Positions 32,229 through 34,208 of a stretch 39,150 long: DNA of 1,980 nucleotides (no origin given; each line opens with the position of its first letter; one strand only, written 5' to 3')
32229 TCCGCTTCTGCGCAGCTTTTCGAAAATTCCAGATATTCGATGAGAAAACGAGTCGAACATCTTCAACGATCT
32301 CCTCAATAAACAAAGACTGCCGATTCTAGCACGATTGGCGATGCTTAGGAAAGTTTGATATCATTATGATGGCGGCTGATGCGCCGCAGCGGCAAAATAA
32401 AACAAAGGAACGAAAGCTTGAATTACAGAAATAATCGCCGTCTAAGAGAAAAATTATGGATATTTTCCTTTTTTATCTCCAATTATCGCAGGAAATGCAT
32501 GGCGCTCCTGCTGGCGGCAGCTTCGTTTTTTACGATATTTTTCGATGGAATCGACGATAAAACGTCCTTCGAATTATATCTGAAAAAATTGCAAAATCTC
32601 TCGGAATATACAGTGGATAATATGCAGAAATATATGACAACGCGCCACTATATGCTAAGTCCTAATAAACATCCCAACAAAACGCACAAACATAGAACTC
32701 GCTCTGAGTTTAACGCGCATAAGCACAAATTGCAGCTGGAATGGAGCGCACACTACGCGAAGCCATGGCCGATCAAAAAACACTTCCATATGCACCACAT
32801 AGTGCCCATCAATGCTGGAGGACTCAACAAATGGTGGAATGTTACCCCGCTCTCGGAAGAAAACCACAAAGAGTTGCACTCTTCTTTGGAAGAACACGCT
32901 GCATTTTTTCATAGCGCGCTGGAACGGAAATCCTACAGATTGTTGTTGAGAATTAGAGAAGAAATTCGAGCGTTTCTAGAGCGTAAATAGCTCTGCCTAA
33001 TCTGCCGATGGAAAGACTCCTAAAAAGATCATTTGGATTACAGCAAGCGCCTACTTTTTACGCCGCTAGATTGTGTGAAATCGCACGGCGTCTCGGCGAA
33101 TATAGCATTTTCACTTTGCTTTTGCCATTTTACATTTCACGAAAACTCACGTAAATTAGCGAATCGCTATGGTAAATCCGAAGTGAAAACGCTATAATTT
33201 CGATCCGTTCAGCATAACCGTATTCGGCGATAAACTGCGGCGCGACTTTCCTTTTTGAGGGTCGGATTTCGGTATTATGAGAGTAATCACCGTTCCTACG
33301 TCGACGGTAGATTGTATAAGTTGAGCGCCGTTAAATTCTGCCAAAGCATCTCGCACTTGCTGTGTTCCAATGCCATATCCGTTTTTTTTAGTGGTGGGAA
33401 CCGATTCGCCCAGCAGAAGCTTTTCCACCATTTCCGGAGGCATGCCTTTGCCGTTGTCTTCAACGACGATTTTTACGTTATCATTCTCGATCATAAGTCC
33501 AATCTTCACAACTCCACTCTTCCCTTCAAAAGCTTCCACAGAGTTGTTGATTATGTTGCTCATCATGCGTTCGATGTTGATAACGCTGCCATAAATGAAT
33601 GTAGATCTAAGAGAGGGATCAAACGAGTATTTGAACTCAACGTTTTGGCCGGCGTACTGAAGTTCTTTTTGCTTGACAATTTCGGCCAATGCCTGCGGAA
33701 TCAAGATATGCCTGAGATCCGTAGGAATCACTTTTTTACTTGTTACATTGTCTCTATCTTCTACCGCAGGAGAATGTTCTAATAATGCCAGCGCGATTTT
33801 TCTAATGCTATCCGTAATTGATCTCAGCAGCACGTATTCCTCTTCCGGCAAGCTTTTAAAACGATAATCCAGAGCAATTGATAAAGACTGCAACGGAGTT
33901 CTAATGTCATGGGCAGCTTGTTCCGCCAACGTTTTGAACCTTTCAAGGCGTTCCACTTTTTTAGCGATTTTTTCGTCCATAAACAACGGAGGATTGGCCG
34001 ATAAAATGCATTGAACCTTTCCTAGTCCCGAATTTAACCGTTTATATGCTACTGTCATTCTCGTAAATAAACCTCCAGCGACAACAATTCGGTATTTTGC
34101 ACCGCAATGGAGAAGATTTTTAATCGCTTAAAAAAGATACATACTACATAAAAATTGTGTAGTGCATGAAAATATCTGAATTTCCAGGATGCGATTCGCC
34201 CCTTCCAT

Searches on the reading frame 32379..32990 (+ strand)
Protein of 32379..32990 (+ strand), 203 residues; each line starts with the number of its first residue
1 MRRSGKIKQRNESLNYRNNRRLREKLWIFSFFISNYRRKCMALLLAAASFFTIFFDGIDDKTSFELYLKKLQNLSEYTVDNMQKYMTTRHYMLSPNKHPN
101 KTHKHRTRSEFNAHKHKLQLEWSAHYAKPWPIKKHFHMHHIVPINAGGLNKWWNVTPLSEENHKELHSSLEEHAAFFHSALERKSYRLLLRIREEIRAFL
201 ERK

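Call 65: search_protein_families(library=pfam, proteins=[window:32379-32990:+], max_evalue=0.01)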
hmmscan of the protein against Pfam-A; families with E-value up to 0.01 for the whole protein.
window:32379-32990:+ (203 aa): 1 family
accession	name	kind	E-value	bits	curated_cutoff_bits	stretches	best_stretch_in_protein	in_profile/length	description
PF01844.29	HNH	-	0.0024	18.4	21.4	1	133-168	9-46/47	HNH endonuclease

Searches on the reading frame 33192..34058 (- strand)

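Call 65: search_protein_families(library=pfam, proteins=[window:33192-34058:-], max_evalue=0.01)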
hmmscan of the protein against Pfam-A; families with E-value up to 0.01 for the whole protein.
window:33192-34058:- (288 aa): 4 families
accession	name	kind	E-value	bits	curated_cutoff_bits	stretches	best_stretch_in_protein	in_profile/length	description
PF02518.31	HATPase_c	-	3e-15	57.1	26.4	1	160-264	4-109/111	Histidine kinase-, DNA gyrase B-, and HSP90-like ATPase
PF13589.12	HATPase_c_3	-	2.8e-05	24.6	25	1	163-223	4-63/137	Histidine kinase-, DNA gyrase B-, and HSP90-like ATPase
PF14501.12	HATPase_c_5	-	0.00019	21.8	22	1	160-249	4-89/102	GHKL domain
PF00512.31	HisKA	-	0.0015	19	26.9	1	44-88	5-50/66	His Kinase A (phospho-acceptor) domain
